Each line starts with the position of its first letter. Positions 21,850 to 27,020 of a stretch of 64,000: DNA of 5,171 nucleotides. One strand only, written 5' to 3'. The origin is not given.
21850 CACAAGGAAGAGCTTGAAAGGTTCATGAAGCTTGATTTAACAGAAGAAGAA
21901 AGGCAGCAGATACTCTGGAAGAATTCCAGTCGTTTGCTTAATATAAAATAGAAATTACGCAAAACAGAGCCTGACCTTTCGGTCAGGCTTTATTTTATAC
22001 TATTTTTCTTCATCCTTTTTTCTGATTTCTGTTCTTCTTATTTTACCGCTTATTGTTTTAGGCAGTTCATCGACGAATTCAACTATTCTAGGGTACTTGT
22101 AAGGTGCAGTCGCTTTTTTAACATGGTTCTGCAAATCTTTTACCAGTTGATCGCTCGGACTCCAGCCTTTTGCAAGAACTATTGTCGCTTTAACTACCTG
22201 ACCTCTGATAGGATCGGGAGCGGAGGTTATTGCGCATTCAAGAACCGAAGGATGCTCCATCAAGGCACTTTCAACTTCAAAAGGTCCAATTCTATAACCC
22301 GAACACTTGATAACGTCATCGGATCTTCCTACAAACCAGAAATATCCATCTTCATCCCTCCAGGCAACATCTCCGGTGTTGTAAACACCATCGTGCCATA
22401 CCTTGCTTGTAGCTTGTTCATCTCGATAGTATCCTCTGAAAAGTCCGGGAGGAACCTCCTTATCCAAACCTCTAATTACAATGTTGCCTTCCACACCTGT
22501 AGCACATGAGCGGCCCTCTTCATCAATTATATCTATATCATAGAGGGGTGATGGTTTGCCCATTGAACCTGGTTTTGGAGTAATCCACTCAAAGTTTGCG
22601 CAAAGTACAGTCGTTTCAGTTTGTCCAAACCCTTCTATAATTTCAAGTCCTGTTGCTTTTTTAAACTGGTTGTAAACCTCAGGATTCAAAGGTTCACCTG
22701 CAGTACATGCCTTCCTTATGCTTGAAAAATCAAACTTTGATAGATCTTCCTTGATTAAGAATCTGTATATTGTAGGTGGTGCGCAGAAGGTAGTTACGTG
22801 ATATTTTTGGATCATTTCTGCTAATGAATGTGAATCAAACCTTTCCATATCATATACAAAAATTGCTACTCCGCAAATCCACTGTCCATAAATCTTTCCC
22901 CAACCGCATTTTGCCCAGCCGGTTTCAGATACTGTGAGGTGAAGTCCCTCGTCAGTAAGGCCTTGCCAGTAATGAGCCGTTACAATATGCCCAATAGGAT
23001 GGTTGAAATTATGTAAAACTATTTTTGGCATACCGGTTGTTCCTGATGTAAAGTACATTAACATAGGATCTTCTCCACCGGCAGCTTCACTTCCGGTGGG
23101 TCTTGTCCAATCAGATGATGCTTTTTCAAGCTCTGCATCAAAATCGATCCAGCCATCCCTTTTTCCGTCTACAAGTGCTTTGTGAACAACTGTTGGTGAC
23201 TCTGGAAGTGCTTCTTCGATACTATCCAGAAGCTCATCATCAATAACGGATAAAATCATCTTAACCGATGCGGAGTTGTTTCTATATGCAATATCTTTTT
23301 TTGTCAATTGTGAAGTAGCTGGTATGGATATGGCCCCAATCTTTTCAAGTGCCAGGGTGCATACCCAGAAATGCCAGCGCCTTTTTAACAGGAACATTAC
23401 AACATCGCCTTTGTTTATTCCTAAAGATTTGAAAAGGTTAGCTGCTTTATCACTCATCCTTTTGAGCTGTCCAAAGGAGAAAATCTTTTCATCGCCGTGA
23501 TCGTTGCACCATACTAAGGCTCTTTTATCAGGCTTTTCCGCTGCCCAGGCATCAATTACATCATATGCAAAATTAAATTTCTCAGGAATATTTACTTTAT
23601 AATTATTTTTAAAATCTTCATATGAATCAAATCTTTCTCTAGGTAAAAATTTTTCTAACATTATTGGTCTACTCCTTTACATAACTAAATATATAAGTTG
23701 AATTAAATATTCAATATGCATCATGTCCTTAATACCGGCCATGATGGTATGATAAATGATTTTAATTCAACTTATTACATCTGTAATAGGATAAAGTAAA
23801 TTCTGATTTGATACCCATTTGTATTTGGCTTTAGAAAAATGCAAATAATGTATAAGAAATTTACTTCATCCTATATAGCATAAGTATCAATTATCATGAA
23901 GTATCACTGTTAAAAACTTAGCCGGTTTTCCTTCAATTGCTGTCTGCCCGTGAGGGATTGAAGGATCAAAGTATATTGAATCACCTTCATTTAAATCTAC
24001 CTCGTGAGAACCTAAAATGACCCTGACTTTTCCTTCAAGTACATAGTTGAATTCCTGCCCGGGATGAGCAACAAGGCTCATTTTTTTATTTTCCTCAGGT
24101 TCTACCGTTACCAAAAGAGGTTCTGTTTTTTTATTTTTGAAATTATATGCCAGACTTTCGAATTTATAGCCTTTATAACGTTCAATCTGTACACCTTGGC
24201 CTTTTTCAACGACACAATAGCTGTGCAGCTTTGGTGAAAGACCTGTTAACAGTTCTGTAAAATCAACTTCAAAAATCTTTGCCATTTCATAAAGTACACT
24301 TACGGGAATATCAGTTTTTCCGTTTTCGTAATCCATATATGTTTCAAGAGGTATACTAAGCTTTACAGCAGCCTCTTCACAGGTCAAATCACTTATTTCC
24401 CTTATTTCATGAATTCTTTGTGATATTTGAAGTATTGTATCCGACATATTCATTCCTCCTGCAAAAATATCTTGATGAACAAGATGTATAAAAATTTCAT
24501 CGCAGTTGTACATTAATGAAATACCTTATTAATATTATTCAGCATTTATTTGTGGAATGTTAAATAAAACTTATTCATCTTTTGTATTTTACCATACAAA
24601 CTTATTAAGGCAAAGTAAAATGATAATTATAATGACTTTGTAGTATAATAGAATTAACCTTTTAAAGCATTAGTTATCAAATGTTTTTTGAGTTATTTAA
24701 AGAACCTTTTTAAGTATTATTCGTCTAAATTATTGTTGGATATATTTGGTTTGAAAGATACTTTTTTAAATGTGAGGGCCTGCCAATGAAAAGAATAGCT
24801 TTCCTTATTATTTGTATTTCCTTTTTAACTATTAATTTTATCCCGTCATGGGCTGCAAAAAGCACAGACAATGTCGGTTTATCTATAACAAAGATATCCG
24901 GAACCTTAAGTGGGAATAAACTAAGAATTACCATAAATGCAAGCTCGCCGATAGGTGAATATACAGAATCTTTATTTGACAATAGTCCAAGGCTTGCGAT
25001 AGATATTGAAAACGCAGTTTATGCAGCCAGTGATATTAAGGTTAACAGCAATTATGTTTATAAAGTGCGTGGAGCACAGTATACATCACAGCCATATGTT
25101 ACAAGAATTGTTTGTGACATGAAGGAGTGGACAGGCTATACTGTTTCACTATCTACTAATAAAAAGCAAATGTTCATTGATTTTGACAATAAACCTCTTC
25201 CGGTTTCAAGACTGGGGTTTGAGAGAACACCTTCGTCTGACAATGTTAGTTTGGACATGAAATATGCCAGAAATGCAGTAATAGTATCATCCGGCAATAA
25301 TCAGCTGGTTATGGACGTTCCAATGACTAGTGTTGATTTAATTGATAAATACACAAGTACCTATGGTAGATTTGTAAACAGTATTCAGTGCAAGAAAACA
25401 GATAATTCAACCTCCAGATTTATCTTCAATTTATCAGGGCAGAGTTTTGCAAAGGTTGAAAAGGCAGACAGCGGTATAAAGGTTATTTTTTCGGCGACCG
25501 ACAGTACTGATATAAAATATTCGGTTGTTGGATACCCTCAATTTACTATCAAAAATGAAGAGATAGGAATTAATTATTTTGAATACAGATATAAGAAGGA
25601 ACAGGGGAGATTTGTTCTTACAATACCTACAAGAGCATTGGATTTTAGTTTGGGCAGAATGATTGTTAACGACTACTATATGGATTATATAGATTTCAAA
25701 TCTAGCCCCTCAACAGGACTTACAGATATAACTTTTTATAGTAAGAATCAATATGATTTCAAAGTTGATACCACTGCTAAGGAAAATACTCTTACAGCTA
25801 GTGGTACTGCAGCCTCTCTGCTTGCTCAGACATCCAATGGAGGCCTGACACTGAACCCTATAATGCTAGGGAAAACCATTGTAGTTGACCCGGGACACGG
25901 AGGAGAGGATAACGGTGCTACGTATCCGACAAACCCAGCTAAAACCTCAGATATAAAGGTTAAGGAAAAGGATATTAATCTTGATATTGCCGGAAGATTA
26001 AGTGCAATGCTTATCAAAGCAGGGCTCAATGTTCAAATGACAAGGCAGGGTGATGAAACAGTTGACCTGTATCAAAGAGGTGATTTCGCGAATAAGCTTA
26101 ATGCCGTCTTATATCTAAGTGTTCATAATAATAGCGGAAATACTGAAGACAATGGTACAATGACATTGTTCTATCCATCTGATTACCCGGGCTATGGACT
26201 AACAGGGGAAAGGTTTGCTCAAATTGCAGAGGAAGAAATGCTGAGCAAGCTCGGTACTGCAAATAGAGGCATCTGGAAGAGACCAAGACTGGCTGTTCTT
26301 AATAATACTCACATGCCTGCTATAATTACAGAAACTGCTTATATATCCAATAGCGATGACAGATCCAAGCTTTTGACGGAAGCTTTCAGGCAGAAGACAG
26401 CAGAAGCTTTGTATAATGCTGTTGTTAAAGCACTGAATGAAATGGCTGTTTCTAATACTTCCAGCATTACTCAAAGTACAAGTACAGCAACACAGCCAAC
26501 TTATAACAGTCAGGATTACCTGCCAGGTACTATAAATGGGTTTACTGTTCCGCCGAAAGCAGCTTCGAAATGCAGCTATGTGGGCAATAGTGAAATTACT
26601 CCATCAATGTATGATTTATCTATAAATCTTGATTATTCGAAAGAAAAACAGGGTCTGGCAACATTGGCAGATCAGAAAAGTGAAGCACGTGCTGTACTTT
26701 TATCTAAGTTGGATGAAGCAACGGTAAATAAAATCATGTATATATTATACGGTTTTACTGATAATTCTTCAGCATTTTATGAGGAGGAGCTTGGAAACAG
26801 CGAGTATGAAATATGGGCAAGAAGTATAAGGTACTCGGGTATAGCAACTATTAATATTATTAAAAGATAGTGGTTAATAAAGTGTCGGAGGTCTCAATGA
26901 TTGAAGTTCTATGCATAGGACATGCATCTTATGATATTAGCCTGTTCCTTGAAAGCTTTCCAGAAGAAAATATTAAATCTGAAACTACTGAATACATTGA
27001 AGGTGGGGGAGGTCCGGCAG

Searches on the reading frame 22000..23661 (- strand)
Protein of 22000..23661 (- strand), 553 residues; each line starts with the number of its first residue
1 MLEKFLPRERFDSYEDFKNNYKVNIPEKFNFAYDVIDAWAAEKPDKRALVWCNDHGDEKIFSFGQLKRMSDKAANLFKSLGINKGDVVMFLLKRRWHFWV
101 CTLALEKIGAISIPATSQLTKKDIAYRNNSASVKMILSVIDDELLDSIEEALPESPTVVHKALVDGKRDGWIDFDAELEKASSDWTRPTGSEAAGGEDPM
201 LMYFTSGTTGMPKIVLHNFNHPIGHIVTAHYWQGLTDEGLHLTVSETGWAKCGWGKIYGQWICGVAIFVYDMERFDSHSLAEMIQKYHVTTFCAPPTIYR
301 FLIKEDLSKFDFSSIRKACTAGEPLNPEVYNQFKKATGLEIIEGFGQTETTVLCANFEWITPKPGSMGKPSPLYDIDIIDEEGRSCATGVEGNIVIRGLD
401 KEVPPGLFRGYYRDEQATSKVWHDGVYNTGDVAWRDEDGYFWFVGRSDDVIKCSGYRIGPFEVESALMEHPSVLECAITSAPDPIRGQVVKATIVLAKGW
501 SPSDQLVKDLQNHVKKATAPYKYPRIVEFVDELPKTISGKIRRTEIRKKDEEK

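Call 11: search_protein_families(library=pfam, proteins=[window:22000-23661:-], max_evalue=0.001)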
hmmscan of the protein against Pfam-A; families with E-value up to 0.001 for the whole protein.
window:22000-23661:- (553 aa): 2 families
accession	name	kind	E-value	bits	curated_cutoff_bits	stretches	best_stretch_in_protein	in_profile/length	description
PF00501.34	AMP-binding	-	1.3e-68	232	29.9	1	37-412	2-384/384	AMP-binding enzyme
PF13193.12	AMP-binding_C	-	1.8e-22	80.5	24.5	1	462-540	1-76/76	AMP-binding enzyme C-terminal domain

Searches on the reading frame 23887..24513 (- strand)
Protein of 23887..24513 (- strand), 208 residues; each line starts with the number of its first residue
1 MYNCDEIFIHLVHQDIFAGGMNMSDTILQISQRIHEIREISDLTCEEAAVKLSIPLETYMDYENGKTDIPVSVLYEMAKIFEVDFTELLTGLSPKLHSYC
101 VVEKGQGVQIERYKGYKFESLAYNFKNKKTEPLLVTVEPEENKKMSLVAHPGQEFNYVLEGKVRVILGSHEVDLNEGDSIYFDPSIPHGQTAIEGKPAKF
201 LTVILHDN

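Call 11: search_protein_families(library=pfam, proteins=[window:23887-24513:-], max_evalue=0.001)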
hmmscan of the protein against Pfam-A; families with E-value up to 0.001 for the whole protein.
window:23887-24513:- (208 aa): 6 families
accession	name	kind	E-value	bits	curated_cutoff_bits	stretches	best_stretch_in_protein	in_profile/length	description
PF07883.17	Cupin_2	-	1.6e-16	60.2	27.2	1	134-203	2-69/70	Cupin domain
PF01381.28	HTH_3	-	6.2e-07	29.8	23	1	34-88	1-55/55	Helix-turn-helix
PF05899.18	Cupin_3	-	1.5e-05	25.1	23.5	1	153-185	26-59/74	EutQ-like cupin domain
PF12844.13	HTH_19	-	3.1e-05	24.2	30.2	1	32-91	2-61/64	Helix-turn-helix domain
PF02311.25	AraC_binding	-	0.00013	22.2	21.1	1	149-203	20-74/135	AraC-like ligand binding domain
PF13560.12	HTH_31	-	0.00035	21.3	27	1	30-84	2-57/64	Helix-turn-helix domain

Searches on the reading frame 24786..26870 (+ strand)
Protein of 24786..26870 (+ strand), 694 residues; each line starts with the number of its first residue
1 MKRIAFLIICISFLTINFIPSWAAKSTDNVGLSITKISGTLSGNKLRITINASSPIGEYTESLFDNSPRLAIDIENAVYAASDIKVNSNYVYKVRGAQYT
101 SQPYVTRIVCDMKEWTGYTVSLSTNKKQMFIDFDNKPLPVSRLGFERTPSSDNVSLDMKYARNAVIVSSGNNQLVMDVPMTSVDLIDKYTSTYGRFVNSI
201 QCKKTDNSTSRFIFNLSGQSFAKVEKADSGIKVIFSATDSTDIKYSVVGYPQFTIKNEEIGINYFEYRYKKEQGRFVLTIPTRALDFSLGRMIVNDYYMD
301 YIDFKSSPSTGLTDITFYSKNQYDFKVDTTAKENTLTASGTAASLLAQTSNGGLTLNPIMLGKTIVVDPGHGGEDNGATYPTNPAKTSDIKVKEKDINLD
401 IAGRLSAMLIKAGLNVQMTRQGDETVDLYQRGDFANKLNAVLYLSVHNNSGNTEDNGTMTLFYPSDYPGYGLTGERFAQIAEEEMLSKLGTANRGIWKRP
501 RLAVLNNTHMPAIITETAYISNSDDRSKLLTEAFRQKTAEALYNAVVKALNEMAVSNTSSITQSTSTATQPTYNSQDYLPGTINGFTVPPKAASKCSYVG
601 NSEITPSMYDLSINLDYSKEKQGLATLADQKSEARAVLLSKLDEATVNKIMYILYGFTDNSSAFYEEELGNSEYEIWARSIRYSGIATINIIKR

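Call 8: search_protein_families(library=pfam, proteins=[window:24786-26870:+], max_evalue=0.001)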
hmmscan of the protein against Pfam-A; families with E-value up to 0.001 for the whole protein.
window:24786-26870:+ (694 aa): 2 families
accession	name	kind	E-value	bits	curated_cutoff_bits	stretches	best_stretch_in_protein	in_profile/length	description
PF01520.23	Amidase_3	-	1e-43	149.8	27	1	365-546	1-172/174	N-acetylmuramoyl-L-alanine amidase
PF11741.13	AMIN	-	3.4e-09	37.1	20.5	1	43-131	8-99/101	AMIN domain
